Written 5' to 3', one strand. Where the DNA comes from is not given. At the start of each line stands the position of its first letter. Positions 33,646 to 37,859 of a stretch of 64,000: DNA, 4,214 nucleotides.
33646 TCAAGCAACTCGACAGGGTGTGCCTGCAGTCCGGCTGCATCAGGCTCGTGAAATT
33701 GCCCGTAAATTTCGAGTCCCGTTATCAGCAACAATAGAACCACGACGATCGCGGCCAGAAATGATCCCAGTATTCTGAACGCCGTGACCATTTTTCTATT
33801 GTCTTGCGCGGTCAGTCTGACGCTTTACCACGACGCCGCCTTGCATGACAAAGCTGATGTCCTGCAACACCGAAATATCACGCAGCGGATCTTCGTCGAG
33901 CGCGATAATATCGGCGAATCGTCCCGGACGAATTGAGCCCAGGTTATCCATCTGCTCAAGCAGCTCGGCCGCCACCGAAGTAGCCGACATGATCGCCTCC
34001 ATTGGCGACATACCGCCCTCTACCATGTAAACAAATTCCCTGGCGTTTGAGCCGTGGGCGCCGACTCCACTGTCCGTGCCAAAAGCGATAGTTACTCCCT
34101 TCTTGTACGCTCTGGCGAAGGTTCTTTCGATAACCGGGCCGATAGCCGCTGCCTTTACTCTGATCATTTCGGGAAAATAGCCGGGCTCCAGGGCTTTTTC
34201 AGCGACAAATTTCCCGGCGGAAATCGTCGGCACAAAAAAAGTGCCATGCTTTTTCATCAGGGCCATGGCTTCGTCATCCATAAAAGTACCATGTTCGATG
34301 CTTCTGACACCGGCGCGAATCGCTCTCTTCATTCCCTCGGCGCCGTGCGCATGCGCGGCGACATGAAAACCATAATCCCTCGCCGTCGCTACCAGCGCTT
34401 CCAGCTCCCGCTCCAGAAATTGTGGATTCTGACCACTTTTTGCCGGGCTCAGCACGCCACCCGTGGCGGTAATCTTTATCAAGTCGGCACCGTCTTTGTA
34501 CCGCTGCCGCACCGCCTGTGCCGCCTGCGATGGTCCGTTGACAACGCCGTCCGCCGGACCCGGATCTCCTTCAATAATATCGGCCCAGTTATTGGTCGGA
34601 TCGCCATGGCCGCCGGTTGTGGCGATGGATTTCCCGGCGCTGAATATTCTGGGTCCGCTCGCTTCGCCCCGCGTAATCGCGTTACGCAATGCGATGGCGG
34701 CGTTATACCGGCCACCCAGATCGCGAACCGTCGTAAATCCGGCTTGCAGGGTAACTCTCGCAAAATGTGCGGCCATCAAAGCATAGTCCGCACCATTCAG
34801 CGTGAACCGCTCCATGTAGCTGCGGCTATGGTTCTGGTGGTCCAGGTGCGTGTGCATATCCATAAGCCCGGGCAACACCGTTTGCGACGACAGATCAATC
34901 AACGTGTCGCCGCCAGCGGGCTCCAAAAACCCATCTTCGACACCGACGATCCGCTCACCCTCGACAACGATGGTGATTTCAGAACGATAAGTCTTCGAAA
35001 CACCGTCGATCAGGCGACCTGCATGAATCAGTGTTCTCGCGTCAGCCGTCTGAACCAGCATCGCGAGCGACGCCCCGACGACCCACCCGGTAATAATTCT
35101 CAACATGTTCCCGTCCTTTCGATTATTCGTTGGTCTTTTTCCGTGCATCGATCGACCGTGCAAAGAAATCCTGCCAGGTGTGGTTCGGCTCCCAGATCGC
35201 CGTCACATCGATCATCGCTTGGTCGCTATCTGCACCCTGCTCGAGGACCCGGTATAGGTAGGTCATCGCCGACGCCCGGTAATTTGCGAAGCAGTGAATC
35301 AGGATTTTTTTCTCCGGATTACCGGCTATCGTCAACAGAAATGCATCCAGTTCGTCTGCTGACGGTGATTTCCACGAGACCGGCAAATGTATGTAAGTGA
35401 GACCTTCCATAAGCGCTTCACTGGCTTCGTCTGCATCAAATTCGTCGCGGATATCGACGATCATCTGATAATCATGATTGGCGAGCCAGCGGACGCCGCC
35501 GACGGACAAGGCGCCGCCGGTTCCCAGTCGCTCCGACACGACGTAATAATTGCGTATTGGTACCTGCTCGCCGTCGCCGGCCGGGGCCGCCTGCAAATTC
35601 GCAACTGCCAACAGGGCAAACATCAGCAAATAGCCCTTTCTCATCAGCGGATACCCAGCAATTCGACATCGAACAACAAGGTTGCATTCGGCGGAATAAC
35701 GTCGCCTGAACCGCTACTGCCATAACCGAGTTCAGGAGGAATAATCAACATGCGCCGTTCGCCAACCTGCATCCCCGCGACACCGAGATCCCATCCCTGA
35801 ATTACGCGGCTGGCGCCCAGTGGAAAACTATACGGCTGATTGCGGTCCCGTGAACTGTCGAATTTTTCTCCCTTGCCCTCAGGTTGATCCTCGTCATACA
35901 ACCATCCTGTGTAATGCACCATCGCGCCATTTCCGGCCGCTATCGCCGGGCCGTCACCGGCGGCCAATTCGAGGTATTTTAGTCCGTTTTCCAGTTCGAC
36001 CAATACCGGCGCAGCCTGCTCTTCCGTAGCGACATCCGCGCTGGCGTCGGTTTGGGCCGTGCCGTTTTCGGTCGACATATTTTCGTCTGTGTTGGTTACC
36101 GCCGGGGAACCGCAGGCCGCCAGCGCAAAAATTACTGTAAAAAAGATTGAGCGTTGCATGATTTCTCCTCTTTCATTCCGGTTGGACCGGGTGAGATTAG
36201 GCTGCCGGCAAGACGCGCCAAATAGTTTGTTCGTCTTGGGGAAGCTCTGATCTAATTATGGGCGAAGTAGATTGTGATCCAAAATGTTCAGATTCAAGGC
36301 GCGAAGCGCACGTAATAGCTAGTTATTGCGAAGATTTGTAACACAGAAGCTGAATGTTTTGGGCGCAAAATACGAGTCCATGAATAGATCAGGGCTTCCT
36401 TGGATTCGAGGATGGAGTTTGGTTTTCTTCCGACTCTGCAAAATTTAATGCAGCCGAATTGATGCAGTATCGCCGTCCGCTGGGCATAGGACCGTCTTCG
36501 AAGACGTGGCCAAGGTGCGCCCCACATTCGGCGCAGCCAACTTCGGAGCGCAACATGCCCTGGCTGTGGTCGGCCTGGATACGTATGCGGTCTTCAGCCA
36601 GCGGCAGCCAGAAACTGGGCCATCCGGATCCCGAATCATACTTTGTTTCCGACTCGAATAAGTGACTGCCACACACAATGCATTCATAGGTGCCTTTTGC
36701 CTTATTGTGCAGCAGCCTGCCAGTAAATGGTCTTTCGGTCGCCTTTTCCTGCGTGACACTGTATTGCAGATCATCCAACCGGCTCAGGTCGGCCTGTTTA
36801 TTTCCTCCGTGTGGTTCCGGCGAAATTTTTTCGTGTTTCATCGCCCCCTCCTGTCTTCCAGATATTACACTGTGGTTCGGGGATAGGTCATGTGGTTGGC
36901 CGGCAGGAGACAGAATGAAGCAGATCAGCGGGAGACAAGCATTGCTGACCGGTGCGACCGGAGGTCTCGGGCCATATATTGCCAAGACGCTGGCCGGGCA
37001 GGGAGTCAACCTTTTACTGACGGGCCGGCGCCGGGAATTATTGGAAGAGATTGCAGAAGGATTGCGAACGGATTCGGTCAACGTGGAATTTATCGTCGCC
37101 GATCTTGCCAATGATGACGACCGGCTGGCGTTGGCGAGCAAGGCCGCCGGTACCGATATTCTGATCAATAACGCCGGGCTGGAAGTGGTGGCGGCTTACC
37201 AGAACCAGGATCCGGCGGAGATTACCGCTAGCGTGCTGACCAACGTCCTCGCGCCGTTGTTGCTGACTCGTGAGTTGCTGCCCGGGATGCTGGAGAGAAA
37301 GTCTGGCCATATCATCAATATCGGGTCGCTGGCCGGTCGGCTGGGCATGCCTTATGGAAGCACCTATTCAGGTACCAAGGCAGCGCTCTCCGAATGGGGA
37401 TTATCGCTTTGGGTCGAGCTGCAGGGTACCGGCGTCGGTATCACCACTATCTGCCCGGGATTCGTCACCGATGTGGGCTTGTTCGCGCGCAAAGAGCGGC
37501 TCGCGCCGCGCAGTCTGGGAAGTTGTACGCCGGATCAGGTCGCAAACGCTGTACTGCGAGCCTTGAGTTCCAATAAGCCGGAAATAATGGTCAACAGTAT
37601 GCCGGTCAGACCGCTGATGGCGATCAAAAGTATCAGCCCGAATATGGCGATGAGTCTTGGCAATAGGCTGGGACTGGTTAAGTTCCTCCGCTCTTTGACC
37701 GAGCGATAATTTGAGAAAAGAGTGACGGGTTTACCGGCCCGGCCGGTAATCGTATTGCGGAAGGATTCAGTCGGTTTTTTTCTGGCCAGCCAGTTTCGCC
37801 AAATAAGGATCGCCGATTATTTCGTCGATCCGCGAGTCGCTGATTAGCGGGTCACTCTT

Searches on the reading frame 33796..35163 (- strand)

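Call 21: search_protein_families(library=pfam, proteins=[window:33796-35163:-], max_evalue=0.00001)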
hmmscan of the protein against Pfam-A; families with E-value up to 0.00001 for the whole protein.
window:33796-35163:- (455 aa): 2 families
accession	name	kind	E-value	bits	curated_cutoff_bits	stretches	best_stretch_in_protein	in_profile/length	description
PF01979.26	Amidohydro_1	-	5.6e-47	161.1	25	1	95-445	1-344/345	Amidohydrolase family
PF07969.17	Amidohydro_3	-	5.6e-17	62.8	29.7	1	124-428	154-450/472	Amidohydrolase family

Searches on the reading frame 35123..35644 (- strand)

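Call 21: search_protein_families(library=pfam, proteins=[window:35123-35644:-], max_evalue=0.00001)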
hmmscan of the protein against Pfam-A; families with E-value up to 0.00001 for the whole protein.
window:35123-35644:- (173 aa): 1 family
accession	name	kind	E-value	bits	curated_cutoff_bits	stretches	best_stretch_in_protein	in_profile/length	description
PF22741.1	PTP-NADK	-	1.6e-12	47.6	27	1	39-143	29-141/163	DSP-PTPase phosphatase fused to NAD+ Kinase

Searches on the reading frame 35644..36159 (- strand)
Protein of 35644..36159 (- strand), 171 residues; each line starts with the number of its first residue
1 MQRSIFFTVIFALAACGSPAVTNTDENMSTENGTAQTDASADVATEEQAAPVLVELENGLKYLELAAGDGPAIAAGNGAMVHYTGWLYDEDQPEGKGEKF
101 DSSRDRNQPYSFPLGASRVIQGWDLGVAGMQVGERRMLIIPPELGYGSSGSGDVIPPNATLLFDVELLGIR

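Call 21: search_protein_families(library=pfam, proteins=[window:35644-36159:-], max_evalue=0.00001)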
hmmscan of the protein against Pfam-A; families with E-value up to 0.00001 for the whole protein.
window:35644-36159:- (171 aa): 1 family
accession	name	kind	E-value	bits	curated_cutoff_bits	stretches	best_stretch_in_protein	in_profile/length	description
PF00254.34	FKBP_C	-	7.7e-32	109.9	21.1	1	74-168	6-94/94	FKBP-type peptidyl-prolyl cis-trans isomerase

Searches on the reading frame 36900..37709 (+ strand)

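Call 7: search_protein_families(library=pfam, proteins=[window:36900-37709:+], max_evalue=0.1)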
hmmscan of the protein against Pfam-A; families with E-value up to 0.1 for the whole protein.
window:36900-37709:+ (269 aa): 5 families
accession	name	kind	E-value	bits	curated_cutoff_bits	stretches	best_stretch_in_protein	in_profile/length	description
PF00106.31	adh_short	-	3.9e-39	134.6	26.6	1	14-190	3-183/195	short chain dehydrogenase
PF13561.12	adh_short_C2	-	3.7e-20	72.9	27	1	18-190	1-177/236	Enoyl-(Acyl carrier protein) reductase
PF08659.16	KR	-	3e-10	40.7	22.6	1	15-163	4-156/180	KR domain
PF01370.27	Epimerase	-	7.3e-06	26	20.9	1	14-110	1-89/240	NAD dependent epimerase/dehydratase family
PF13460.12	NAD_binding_10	-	0.00041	20.7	27.2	1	18-223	1-182/184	NAD(P)H-binding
